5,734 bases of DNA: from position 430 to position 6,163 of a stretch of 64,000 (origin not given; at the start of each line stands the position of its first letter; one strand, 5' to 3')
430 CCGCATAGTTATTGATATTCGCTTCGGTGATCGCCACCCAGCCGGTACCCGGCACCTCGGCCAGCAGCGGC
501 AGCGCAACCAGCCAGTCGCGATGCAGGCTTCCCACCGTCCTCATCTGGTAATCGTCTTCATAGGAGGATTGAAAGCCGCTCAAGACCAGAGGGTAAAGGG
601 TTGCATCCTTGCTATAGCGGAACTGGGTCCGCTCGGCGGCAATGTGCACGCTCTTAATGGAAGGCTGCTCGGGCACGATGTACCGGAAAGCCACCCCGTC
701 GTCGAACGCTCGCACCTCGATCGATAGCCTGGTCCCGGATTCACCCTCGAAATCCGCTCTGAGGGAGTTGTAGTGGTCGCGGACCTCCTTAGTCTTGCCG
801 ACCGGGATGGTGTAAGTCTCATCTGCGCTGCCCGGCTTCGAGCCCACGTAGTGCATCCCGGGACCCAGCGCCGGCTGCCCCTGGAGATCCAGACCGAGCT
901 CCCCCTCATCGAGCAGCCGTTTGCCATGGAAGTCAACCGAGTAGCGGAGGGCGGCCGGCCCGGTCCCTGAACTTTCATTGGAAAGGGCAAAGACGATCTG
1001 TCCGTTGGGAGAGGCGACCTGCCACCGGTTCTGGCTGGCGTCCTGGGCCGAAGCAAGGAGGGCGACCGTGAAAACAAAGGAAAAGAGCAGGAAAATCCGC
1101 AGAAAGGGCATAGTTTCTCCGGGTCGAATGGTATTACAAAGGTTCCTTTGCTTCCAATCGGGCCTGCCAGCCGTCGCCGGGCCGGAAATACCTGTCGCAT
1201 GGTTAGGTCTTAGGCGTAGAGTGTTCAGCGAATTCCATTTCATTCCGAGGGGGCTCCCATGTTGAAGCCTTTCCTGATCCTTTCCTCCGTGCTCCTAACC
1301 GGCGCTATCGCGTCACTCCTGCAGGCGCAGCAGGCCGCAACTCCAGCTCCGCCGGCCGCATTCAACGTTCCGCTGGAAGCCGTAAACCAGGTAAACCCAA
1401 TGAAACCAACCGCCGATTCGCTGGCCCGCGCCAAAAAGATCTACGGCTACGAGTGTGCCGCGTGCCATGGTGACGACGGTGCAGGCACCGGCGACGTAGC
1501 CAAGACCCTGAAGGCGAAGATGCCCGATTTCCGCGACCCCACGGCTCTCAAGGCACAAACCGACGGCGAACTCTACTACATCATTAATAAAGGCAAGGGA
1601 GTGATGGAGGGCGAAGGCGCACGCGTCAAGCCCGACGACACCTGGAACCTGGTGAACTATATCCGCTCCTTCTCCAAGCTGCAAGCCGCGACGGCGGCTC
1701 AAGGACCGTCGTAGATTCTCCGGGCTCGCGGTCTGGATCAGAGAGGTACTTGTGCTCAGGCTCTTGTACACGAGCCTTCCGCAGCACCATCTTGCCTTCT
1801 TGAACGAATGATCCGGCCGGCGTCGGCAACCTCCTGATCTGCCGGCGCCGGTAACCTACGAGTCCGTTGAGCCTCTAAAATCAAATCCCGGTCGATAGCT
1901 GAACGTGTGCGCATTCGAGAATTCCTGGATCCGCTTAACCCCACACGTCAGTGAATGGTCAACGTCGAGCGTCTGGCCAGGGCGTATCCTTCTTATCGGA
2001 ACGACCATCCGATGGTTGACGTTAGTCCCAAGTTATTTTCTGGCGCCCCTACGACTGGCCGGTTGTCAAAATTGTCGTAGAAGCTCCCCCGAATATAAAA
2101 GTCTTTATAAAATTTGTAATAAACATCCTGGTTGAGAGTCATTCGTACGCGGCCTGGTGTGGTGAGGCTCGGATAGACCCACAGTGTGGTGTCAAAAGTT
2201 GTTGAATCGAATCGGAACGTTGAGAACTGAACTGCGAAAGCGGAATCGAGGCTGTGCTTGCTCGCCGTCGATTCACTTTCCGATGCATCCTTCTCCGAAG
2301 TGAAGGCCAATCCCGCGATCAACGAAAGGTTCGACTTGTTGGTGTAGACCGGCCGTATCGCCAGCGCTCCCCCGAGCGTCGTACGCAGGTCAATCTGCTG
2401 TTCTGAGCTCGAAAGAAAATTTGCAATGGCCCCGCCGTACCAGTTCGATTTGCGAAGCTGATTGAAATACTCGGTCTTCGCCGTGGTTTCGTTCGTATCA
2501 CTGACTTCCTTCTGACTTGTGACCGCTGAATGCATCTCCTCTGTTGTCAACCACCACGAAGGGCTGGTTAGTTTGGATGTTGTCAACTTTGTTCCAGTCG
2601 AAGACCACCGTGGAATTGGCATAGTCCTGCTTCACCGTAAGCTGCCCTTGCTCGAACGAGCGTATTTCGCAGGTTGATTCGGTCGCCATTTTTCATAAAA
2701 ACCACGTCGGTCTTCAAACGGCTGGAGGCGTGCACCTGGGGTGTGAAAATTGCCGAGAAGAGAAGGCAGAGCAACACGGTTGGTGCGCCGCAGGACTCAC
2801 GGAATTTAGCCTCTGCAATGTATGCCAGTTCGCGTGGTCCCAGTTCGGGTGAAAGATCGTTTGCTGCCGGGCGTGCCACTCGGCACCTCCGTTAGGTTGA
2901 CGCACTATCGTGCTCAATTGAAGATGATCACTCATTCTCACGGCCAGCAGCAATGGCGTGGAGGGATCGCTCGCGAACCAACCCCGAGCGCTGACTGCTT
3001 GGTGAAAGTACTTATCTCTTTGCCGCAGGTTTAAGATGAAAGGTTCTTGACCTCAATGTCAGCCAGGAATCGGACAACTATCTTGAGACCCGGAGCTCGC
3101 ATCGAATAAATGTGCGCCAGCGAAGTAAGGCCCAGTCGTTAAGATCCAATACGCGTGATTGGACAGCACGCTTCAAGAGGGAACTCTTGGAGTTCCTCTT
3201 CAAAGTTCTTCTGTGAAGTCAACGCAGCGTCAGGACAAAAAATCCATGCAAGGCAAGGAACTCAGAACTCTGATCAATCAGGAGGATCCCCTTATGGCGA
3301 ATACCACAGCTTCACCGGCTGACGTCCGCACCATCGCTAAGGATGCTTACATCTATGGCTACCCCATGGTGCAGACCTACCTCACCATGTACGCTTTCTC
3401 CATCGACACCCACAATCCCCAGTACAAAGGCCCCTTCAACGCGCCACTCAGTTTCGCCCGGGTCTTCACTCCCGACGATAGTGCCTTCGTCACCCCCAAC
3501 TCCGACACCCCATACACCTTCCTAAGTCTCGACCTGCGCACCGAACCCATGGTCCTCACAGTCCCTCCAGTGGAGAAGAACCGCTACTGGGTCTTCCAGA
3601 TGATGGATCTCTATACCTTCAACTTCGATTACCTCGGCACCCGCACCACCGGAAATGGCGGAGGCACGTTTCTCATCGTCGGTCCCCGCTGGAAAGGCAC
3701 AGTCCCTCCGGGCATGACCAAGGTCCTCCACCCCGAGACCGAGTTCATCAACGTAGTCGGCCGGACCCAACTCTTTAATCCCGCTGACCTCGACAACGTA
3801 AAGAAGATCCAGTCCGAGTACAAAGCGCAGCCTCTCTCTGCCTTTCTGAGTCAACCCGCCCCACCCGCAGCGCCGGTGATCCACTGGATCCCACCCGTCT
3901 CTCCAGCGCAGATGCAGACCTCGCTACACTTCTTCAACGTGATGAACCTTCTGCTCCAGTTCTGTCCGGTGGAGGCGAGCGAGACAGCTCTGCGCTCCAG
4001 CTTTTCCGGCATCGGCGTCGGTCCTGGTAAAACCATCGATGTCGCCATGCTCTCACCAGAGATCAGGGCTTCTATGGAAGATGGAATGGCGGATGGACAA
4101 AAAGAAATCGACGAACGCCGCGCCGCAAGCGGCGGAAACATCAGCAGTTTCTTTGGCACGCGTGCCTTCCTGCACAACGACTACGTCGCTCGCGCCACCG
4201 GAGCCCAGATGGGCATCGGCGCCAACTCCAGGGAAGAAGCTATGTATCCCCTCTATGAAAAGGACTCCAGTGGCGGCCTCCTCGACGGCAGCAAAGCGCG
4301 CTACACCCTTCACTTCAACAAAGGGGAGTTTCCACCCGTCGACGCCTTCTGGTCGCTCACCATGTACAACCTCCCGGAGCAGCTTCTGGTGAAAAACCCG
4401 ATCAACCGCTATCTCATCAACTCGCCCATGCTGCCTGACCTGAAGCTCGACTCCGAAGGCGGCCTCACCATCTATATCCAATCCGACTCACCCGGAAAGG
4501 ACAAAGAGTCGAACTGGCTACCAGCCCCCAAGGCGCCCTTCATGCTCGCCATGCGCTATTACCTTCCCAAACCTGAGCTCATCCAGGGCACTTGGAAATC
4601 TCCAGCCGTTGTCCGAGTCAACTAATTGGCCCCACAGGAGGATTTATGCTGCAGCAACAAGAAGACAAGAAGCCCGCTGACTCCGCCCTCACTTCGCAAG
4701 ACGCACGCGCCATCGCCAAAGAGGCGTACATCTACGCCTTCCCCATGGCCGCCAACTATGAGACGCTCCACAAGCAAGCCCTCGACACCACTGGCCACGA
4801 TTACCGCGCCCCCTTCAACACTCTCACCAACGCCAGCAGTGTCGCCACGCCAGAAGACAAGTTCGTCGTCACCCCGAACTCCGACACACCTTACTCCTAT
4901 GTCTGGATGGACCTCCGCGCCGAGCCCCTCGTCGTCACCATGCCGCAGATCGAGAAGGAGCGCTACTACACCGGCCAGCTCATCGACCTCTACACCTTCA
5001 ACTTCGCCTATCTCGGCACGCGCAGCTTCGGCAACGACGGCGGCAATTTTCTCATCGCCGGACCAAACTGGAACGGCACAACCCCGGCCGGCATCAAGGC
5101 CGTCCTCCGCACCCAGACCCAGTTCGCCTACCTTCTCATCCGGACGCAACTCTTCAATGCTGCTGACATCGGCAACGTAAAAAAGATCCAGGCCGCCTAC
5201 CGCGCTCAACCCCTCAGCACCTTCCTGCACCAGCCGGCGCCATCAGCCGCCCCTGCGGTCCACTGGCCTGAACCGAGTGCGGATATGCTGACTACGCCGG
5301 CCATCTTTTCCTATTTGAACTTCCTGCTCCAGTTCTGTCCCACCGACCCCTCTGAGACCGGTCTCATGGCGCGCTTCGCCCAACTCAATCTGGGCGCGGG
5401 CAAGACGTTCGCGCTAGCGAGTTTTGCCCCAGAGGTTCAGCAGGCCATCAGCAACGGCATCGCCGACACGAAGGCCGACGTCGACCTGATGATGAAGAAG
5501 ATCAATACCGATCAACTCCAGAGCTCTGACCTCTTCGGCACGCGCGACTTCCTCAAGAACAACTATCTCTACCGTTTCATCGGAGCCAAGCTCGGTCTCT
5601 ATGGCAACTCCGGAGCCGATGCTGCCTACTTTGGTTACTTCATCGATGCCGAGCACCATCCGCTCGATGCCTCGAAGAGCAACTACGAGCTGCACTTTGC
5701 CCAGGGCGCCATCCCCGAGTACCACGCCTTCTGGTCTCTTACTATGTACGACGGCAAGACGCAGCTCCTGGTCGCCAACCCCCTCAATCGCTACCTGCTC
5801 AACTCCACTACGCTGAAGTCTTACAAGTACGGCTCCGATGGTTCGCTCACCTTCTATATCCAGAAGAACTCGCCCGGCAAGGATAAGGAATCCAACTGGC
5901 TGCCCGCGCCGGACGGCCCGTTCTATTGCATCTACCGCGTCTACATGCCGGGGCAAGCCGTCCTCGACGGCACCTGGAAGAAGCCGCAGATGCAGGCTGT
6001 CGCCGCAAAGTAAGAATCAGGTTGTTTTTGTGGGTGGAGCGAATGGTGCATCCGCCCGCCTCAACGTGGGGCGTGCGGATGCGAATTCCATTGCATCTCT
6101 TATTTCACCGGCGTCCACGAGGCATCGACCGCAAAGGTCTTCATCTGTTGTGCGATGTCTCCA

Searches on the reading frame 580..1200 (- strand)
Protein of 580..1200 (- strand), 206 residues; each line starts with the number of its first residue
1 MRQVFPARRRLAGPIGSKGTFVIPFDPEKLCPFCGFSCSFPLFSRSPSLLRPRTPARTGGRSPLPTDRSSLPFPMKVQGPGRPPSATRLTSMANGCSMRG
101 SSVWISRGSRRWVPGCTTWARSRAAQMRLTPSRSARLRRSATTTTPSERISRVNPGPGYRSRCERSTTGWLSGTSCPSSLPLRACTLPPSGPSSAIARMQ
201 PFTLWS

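Call 29: search_protein_families(library=pfam, proteins=[window:580-1200:-], max_evalue=0.001)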
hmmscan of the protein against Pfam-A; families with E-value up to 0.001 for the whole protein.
window:580-1200:- (206 aa): 0 families

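Call 60: find_encoding_contigs(protein=window:580-1200:-, flank=10000, max_places=1)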
Protein window:580-1200:- (206 aa): no gene with exactly this product is on record in the collection.

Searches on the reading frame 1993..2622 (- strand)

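Call 29: search_protein_families(library=pfam, proteins=[window:1993-2622:-], max_evalue=0.001)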
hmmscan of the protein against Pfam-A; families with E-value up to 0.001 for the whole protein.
window:1993-2622:- (209 aa): 1 family
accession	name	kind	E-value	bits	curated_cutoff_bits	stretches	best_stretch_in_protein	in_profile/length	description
PF04338.18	DUF481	-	8.7e-06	26.3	21.1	1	30-208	36-210/210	Protein of unknown function, DUF481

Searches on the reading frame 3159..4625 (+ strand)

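Call 29: search_protein_families(library=pfam, proteins=[window:3159-4625:+], max_evalue=0.001)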
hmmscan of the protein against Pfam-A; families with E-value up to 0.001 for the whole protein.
window:3159-4625:+ (488 aa): 2 families
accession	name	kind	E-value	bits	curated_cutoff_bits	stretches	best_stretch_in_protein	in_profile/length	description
PF06863.17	DUF1254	-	9e-44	149.3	22.2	1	94-225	2-133/133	Protein of unknown function (DUF1254)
PF06742.16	DUF1214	-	2.8e-33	115.2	25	1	360-471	1-111/112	Protein of unknown function (DUF1214)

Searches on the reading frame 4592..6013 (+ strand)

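Call 29: search_protein_families(library=pfam, proteins=[window:4592-6013:+], max_evalue=0.001)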
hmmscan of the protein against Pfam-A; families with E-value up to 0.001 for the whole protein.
window:4592-6013:+ (473 aa): 2 families
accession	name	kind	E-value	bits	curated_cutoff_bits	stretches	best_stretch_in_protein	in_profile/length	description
PF06863.17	DUF1254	-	3e-43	147.6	22.2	1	75-207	1-133/133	Protein of unknown function (DUF1254)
PF06742.16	DUF1214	-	2.5e-32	112.2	25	1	344-454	2-111/112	Protein of unknown function (DUF1214)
